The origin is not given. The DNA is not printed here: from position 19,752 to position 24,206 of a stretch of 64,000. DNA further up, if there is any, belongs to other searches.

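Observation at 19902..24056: A 1384-aa orphan giant protein abutting tRNA-Gln across an AT-rich palindromic spacer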

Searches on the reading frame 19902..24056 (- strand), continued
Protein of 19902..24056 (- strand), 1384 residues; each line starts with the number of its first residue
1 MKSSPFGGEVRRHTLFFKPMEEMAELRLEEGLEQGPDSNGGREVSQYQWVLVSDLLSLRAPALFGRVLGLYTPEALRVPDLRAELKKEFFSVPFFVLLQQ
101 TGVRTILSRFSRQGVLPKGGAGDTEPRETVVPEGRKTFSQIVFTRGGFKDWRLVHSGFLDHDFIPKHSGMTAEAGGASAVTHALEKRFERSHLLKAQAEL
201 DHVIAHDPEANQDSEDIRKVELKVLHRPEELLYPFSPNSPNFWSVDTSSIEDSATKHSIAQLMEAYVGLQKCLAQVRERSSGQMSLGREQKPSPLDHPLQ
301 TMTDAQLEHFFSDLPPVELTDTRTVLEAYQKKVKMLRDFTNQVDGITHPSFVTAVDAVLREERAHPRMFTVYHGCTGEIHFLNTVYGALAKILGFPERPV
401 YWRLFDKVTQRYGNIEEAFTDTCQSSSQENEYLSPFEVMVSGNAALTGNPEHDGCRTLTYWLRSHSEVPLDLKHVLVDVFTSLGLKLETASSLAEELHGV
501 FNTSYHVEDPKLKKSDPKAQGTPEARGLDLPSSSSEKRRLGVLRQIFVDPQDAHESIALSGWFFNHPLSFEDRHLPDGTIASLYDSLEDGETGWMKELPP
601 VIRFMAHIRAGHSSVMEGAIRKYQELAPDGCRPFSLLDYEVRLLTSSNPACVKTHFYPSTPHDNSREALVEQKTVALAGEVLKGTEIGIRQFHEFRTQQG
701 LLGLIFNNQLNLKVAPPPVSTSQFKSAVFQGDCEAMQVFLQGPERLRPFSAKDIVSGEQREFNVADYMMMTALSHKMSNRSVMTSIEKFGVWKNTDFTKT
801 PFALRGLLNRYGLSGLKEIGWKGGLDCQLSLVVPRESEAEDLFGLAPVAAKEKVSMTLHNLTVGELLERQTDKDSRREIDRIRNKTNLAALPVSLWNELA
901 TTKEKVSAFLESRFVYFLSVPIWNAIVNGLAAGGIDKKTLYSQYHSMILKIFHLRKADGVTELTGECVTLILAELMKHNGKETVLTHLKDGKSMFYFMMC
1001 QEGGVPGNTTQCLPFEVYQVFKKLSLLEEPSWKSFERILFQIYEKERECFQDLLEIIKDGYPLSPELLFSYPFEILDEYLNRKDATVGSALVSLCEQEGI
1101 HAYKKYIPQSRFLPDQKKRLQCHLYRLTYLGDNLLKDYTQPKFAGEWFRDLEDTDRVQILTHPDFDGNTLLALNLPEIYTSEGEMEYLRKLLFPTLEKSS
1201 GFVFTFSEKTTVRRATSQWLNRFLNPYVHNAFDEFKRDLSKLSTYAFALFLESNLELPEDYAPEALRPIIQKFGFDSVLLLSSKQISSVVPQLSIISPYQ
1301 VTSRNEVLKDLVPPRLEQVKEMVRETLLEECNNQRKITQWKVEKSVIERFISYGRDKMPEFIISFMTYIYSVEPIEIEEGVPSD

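Call 47: list_cluster_members(proteins=[P0001, P0011, P0012, P0013, P0014, P0016, P0017, P0019, P0021, P0025])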
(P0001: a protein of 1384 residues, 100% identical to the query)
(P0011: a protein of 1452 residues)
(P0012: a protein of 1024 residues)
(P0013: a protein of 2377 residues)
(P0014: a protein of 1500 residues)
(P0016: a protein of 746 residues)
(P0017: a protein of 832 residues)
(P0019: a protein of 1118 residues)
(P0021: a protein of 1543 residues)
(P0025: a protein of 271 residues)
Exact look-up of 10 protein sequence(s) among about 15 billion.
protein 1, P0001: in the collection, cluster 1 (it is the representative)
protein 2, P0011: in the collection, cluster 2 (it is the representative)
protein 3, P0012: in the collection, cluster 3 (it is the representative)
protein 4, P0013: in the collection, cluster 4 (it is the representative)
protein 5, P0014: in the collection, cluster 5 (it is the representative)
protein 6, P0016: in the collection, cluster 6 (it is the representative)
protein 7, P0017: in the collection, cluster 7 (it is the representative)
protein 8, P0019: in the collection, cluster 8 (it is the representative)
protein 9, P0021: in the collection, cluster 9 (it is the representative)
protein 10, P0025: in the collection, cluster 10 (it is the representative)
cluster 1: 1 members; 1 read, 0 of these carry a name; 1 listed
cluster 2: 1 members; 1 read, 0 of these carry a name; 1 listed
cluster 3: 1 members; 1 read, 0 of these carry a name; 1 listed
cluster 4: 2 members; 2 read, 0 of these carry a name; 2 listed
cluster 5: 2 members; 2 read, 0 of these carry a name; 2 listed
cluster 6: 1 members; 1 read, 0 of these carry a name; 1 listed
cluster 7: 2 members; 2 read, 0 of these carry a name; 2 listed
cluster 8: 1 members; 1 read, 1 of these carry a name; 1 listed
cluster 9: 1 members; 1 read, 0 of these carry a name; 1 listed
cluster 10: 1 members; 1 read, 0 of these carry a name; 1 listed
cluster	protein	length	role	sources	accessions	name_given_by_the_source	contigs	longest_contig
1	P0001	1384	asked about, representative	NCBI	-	-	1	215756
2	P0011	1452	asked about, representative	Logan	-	-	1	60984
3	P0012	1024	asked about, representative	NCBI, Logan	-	-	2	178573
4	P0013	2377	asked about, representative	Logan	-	-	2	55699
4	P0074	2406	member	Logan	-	-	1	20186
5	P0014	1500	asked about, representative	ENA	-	-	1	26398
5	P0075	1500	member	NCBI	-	-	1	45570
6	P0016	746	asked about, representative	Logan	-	-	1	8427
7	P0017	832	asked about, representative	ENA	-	-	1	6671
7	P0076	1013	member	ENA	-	-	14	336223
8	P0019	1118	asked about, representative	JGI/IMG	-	ankyrin repeat protein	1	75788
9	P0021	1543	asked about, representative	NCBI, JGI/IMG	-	-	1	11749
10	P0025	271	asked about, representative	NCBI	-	-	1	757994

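Call 108: find_related_loci(query=A1, collection=metagenome_contigs, flank=3000)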
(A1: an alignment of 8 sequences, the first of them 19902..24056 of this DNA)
Query A1 (1384 aa) in metagenome_contigs; peptide patterns used: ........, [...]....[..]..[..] (x = any residue, [..] = any of these).
335 stretches matched a pattern; 2 encode a relative of the query (tblastn E <= 1e-3); 2 distinct loci.
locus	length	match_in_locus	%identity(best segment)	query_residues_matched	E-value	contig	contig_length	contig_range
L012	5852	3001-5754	44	1-953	0e+0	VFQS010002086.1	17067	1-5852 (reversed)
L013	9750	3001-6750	38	1-1290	0e+0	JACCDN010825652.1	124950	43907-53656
